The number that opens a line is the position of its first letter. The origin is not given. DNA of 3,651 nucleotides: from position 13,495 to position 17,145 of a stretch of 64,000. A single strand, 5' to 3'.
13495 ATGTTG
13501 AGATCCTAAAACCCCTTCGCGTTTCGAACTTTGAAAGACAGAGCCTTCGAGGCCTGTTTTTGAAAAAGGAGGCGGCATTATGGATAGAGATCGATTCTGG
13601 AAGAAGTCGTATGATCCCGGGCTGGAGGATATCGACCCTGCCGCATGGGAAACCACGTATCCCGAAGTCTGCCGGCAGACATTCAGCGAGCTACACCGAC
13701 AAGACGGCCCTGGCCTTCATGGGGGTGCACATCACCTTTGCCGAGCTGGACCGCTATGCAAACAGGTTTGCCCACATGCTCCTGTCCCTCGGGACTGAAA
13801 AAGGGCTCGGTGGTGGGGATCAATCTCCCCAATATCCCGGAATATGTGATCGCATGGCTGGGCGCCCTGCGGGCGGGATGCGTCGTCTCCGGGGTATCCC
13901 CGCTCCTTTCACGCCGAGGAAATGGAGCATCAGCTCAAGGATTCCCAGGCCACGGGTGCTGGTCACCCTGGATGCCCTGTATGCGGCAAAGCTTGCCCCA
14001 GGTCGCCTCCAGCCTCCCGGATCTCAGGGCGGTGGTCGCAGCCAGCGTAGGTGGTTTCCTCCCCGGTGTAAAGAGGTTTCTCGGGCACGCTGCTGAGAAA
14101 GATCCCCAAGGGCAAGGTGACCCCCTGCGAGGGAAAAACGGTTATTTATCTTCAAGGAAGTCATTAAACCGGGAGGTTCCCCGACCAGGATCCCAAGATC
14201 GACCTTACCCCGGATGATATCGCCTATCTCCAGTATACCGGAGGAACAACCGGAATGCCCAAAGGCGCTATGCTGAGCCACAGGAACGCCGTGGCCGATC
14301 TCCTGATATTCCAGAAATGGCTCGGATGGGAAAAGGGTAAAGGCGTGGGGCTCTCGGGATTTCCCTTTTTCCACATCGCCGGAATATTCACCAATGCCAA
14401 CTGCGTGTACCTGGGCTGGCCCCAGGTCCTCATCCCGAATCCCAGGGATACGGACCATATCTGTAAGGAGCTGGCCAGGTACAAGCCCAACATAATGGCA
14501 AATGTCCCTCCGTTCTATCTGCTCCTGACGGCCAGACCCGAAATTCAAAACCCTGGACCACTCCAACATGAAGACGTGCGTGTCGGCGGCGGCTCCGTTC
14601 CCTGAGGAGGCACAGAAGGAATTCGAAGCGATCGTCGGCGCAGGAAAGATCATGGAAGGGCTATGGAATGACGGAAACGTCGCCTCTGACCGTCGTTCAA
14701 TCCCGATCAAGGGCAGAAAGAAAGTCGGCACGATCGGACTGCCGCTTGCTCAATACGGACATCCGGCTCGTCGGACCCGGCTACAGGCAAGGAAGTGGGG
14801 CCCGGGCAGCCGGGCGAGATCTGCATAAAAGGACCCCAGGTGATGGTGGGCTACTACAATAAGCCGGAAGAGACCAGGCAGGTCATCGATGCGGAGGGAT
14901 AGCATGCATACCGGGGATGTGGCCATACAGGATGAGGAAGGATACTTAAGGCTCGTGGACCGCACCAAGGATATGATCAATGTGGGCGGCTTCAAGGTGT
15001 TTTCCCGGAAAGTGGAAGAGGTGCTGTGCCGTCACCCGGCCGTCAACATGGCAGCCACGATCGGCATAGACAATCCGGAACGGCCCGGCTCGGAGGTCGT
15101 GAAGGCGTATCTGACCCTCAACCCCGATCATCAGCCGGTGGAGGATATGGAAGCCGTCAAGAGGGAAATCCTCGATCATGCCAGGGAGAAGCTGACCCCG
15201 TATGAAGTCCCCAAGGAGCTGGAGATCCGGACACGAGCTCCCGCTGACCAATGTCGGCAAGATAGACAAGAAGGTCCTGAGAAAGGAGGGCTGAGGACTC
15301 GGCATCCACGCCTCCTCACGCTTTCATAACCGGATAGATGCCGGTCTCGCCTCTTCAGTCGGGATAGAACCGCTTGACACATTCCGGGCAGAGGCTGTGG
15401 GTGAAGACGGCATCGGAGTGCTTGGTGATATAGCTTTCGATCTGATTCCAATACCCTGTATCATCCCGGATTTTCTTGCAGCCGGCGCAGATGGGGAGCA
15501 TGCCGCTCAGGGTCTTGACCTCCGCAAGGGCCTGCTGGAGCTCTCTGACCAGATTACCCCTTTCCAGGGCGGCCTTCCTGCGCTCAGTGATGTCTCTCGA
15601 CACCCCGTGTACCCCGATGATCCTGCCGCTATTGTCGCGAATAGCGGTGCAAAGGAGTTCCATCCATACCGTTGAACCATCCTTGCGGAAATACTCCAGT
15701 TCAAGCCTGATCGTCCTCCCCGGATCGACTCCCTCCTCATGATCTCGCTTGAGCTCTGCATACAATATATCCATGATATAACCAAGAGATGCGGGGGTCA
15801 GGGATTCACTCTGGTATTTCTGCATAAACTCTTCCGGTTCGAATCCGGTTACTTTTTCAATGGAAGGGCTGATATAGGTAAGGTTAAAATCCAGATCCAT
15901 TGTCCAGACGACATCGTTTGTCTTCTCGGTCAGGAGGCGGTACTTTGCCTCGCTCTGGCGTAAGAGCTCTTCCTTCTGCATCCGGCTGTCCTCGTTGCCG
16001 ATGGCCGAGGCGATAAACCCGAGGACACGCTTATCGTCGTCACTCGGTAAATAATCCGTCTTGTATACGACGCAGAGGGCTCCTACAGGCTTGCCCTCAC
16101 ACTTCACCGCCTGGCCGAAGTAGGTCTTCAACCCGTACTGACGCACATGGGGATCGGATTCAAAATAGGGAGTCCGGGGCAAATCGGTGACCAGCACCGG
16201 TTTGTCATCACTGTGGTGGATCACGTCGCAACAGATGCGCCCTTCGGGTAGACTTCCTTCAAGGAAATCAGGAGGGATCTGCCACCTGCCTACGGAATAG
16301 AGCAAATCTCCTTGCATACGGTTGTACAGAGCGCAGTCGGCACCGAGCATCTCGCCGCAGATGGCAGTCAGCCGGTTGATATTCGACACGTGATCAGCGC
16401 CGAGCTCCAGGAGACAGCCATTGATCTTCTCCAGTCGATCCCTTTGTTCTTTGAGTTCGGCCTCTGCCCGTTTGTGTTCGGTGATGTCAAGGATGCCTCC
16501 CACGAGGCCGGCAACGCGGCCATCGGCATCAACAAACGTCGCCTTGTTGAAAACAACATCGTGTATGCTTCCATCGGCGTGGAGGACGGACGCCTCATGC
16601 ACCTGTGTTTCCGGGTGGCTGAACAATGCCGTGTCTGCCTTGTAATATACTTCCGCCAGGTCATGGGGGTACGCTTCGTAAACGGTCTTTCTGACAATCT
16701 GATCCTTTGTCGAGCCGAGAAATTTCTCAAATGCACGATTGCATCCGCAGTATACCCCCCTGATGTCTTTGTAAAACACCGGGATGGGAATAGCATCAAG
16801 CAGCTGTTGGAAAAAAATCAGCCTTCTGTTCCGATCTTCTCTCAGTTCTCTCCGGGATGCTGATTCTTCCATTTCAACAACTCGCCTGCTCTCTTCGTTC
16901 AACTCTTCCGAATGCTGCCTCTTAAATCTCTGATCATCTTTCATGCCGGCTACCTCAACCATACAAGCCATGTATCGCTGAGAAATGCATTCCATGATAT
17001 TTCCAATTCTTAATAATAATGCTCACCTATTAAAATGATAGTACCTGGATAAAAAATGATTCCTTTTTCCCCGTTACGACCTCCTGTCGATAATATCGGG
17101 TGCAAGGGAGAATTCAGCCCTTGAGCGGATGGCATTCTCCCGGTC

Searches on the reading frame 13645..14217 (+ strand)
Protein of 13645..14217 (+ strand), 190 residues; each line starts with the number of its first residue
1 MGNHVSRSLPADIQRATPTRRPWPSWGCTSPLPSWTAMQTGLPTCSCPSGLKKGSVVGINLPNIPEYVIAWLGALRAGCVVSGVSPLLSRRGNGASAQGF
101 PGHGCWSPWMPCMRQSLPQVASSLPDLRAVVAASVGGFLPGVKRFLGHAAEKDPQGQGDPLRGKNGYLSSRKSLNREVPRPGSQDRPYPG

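Call 7: search_protein_families(library=pfam, proteins=[window:13645-14217:+], max_evalue=0.01)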
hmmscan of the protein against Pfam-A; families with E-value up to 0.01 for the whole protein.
window:13645-14217:+ (190 aa): 1 family
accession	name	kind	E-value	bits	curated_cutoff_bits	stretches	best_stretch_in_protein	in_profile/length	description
PF00501.34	AMP-binding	-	8.5e-09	35.1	29.9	1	50-90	42-82/384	AMP-binding enzyme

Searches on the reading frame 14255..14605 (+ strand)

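Call 7: search_protein_families(library=pfam, proteins=[window:14255-14605:+], max_evalue=0.01)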
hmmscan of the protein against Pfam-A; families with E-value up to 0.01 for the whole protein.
window:14255-14605:+ (116 aa): 1 family
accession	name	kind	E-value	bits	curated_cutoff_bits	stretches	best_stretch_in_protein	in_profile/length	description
PF00501.34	AMP-binding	-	1e-13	51.3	29.9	1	1-98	176-277/384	AMP-binding enzyme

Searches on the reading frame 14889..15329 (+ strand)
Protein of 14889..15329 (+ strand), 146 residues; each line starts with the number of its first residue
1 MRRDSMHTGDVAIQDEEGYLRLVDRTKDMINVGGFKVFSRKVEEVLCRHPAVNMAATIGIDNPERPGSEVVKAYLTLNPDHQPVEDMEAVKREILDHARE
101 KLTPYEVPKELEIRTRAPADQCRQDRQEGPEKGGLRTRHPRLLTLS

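Call 7: search_protein_families(library=pfam, proteins=[window:14889-15329:+], max_evalue=0.01)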
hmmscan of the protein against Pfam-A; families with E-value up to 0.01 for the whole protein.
window:14889-15329:+ (146 aa): 1 family
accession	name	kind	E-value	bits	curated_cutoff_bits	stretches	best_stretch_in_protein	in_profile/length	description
PF13193.12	AMP-binding_C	-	1.5e-12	48.7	24.5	1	41-118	1-70/76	AMP-binding enzyme C-terminal domain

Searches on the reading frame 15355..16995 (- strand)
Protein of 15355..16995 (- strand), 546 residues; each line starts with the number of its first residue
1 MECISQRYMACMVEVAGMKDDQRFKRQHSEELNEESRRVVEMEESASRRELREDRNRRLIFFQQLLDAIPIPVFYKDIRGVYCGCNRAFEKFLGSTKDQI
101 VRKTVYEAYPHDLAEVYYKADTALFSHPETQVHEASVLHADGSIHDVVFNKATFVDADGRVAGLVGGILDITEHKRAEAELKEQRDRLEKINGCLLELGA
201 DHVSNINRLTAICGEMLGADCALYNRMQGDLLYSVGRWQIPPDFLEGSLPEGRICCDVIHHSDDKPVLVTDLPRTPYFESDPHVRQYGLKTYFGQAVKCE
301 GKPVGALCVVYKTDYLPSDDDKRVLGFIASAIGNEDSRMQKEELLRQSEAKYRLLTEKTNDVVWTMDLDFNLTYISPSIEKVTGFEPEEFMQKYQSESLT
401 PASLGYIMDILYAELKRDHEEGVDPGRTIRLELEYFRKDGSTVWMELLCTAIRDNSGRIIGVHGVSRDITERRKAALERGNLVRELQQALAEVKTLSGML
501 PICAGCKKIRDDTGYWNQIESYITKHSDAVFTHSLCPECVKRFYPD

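Call 47: find_encoding_contigs(protein=window:15355-16995:-, flank=10000, max_places=10)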
Protein window:15355-16995:- (546 aa): 1 contig read that carries it; 1 place shown.
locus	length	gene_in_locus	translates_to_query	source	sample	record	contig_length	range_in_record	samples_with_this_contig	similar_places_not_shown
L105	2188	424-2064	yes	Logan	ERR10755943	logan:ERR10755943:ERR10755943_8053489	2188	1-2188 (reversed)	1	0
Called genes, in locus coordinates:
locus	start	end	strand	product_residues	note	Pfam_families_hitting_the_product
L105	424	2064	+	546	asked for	PF00989:PAS, PF08448:PAS_4, PF13188:PAS_8 (faint), PF01590:GAF (weak), PF00989:PAS, PF08448:PAS_4, PF08447:PAS_3, PF13426:PAS_9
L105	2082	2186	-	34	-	?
